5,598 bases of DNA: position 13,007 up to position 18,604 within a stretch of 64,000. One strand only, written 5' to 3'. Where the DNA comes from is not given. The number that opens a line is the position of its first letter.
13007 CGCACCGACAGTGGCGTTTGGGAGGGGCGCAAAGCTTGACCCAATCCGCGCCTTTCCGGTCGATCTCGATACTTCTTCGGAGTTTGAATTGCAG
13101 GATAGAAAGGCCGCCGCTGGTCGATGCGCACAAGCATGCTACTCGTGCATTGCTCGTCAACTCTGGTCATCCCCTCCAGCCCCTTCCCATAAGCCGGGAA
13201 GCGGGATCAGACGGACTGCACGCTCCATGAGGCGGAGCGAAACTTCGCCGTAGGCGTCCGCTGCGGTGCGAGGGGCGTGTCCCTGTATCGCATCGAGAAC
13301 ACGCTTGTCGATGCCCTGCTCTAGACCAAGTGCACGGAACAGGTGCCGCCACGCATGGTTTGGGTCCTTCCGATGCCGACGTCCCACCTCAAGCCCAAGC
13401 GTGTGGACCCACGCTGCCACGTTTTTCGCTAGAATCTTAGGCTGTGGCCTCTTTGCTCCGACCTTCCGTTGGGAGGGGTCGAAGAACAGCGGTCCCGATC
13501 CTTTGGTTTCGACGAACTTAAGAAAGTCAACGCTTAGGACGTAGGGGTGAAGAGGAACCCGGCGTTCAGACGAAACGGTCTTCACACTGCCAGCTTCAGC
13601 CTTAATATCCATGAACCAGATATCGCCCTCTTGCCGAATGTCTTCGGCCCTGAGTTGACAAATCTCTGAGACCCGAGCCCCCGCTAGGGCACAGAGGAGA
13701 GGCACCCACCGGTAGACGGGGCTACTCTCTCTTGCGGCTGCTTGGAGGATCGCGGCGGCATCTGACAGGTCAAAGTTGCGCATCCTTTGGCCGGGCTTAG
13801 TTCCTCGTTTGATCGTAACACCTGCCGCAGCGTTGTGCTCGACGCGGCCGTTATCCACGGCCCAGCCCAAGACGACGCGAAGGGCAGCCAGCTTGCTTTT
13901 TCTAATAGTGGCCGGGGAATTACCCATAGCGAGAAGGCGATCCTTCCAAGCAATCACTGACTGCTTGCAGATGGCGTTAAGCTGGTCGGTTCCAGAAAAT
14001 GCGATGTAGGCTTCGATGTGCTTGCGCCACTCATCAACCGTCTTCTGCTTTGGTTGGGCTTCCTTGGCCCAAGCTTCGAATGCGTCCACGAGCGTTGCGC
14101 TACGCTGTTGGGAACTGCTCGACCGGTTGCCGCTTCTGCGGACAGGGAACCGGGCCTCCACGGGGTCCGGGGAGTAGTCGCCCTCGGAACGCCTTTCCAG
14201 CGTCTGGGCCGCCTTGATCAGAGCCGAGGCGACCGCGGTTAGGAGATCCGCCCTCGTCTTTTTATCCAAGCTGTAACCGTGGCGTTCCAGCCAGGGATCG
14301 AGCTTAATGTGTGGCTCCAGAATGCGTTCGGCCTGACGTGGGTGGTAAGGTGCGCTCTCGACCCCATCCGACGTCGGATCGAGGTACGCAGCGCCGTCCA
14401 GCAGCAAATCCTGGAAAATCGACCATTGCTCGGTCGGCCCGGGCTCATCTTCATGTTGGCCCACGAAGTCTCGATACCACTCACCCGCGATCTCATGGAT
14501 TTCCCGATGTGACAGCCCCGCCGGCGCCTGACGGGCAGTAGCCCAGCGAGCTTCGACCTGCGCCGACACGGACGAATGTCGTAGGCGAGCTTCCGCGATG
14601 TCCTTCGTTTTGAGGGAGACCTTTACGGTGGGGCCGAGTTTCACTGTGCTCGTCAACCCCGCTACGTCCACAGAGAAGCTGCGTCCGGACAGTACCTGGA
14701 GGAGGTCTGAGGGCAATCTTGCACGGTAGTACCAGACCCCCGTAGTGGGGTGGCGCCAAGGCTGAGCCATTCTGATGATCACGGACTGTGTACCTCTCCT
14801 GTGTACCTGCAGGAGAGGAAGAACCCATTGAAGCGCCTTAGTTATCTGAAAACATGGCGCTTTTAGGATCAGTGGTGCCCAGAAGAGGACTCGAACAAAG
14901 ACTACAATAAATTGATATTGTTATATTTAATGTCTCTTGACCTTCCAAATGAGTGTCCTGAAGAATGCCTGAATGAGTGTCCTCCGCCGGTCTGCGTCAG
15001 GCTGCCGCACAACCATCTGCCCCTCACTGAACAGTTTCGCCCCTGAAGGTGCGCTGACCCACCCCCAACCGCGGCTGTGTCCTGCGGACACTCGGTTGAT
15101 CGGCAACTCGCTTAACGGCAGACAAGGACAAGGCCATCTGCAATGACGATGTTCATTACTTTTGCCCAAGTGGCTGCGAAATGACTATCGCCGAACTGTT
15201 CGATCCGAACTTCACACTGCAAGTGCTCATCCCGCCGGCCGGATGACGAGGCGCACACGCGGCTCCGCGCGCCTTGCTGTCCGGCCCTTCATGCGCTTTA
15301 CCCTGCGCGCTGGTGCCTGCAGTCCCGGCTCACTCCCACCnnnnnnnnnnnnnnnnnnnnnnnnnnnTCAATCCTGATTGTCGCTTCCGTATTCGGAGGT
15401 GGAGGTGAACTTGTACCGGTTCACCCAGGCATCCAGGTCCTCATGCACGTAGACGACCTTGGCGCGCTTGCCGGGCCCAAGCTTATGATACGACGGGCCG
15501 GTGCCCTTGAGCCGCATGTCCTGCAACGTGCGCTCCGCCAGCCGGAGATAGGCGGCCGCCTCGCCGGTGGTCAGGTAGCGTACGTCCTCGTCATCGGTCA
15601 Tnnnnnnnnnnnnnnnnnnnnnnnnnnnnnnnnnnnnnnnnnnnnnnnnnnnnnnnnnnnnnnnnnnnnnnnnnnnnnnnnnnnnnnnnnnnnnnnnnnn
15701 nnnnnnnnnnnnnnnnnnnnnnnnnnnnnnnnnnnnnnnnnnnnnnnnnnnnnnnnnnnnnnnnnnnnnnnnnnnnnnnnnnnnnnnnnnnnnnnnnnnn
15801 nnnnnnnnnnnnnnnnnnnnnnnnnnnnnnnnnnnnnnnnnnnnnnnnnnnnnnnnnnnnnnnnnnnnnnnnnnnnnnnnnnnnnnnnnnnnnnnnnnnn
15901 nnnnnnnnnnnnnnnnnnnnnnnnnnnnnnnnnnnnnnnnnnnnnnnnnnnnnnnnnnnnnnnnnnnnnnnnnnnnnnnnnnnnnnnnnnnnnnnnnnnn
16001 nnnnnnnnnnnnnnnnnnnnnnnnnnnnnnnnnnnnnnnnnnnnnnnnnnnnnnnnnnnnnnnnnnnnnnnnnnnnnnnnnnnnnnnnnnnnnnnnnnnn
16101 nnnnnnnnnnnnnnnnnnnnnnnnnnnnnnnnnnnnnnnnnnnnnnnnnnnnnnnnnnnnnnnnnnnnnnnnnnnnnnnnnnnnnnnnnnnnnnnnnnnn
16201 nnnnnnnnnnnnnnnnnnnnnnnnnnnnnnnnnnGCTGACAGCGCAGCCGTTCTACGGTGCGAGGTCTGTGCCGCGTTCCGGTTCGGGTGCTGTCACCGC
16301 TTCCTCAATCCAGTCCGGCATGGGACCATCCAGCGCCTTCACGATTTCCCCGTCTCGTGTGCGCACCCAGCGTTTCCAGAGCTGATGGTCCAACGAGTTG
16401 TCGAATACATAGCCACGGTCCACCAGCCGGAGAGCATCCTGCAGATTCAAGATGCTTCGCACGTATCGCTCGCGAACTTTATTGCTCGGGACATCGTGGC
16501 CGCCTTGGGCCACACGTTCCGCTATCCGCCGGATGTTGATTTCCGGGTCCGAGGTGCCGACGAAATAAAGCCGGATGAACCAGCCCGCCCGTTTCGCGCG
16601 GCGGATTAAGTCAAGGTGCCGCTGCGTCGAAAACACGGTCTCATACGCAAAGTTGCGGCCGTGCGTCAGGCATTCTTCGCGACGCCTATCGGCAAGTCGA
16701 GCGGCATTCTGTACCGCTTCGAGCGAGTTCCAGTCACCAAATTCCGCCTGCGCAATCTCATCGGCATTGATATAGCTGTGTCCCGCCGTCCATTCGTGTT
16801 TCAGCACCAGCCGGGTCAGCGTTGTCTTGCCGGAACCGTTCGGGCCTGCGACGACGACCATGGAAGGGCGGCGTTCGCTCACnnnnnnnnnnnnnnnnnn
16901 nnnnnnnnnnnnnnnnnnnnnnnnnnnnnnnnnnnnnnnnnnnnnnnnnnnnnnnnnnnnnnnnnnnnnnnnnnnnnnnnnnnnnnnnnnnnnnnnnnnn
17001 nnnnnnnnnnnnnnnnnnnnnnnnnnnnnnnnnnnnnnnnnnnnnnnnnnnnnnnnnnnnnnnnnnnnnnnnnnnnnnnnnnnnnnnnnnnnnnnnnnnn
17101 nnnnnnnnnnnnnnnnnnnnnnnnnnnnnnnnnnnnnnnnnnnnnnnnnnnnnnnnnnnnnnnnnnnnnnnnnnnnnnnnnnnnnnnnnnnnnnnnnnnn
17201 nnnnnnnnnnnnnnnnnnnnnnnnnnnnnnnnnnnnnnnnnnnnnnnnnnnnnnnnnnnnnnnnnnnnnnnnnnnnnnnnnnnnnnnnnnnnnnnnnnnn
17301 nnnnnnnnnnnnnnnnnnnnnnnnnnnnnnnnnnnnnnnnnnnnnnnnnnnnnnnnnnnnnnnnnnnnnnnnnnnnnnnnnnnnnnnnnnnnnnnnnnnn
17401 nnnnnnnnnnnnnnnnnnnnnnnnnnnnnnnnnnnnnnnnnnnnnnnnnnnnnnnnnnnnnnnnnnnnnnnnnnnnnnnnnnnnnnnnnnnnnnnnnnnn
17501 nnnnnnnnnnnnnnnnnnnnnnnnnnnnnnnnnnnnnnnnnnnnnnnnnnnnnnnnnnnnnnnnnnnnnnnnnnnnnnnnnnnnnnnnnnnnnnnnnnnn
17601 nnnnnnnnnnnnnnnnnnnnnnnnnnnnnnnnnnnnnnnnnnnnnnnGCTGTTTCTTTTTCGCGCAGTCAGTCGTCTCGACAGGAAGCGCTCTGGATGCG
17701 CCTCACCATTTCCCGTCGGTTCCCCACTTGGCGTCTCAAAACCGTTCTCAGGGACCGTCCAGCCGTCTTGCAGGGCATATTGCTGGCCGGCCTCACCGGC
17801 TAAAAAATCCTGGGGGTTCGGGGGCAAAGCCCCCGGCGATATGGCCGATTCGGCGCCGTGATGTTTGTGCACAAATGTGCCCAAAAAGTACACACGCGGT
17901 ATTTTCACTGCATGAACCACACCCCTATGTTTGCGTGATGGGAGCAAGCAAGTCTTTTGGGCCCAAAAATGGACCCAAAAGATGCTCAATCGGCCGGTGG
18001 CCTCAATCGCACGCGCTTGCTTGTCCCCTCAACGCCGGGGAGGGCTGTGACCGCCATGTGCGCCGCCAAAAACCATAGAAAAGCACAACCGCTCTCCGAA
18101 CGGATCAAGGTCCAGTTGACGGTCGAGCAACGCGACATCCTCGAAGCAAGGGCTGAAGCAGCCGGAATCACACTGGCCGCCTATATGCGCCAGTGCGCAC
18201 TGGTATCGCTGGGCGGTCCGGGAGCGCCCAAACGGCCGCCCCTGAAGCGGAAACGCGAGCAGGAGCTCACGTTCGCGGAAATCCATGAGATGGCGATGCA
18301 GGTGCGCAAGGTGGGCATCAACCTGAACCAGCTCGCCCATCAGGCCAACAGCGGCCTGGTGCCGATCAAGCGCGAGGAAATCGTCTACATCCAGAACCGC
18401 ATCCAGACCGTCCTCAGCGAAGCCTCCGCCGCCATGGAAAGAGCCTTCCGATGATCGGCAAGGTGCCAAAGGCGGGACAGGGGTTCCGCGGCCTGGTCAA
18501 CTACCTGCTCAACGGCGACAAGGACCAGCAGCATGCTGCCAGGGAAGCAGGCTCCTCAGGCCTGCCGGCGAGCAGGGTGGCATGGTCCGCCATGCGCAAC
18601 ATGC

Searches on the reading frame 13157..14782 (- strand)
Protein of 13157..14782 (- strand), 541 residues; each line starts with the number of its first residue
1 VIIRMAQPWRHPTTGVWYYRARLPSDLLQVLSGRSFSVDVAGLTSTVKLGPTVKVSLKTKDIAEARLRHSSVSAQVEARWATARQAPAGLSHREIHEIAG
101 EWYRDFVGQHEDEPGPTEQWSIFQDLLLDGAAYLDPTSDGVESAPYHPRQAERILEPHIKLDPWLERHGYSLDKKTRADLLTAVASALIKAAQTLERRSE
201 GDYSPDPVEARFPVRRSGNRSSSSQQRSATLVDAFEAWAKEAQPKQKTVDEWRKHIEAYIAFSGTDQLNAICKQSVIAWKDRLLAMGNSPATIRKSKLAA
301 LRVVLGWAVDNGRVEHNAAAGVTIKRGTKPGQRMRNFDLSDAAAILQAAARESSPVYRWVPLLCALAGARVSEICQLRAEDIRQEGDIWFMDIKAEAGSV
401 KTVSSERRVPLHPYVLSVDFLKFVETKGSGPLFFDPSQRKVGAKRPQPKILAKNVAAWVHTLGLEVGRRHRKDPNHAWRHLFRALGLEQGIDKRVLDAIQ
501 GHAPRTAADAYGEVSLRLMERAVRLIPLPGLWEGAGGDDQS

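Call 57: search_protein_families(library=pfam, proteins=[window:13157-14782:-], max_evalue=0.01)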
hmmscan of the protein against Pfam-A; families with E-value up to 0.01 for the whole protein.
window:13157-14782:- (541 aa): 2 families
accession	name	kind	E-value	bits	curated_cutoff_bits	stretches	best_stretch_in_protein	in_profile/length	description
PF20172.3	DUF6538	-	5.6e-11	42.4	27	1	11-85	5-60/60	Domain of unknown function (DUF6538)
PF00589.27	Phage_integrase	-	3e-09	37.3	27.1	1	340-511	6-165/172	Phage integrase family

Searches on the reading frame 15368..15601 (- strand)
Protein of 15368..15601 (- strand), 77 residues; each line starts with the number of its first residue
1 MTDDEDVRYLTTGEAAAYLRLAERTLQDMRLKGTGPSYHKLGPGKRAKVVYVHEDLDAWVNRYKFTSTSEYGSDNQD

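Call 57: search_protein_families(library=pfam, proteins=[window:15368-15601:-], max_evalue=0.01)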
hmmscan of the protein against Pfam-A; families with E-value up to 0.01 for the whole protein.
window:15368-15601:- (77 aa): 1 family
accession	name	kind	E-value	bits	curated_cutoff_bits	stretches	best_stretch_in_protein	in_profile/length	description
PF12728.13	HTH_17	-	2.8e-09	37.6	27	1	9-63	1-50/51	Helix-turn-helix domain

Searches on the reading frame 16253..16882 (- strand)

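Call 57: search_protein_families(library=pfam, proteins=[window:16253-16882:-], max_evalue=0.01)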
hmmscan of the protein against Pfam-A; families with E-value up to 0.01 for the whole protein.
window:16253-16882:- (209 aa): 9 families
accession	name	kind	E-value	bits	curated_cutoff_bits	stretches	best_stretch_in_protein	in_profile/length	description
PF06414.18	Zeta_toxin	-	5.4e-11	42.7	22.3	1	3-141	13-164/199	Zeta toxin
PF13671.12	AAA_33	-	1e-07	32.8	27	1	8-136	1-133/143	AAA domain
PF13238.12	AAA_18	-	2.2e-05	25.4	29.4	1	9-124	1-112/128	AAA domain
PF00005.33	ABC_tran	-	2.4e-05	25.4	25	1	7-49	12-52/137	ABC transporter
PF13191.12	AAA_16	-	5.3e-05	24.2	32.6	1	3-46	21-64/167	AAA ATPase domain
PF20720.3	nSTAND3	-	0.00049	20.3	27.2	1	7-47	18-58/155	Novel STAND NTPase 3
PF13173.12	AAA_14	-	0.00094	19.6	27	1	7-52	3-49/129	AAA domain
PF10443.15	RNA12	-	0.0083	15.4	27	0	2-47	13-57/429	RNA12 protein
PF13401.12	AAA_22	-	0.0085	16.8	27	0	5-30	4-29/130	AAA domain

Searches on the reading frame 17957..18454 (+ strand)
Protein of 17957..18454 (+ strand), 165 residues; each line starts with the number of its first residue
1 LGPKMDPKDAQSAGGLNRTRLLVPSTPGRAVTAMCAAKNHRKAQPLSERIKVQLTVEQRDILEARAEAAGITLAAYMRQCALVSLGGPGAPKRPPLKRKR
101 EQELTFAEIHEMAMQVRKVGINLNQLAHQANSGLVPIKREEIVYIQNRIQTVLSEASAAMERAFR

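Call 3: search_protein_families(library=pfam, proteins=[window:17957-18454:+], max_evalue=0.1)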
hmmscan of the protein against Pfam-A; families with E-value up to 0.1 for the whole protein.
window:17957-18454:+ (165 aa): 2 families
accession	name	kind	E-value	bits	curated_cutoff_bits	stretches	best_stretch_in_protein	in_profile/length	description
PF21983.2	NikA-like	-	2.9e-11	43.8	27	1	47-129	4-71/72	Mobilization protein NikA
PF05713.17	MobC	-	1.7e-07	32.1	23.2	1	115-155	3-44/45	Bacterial mobilisation protein (MobC)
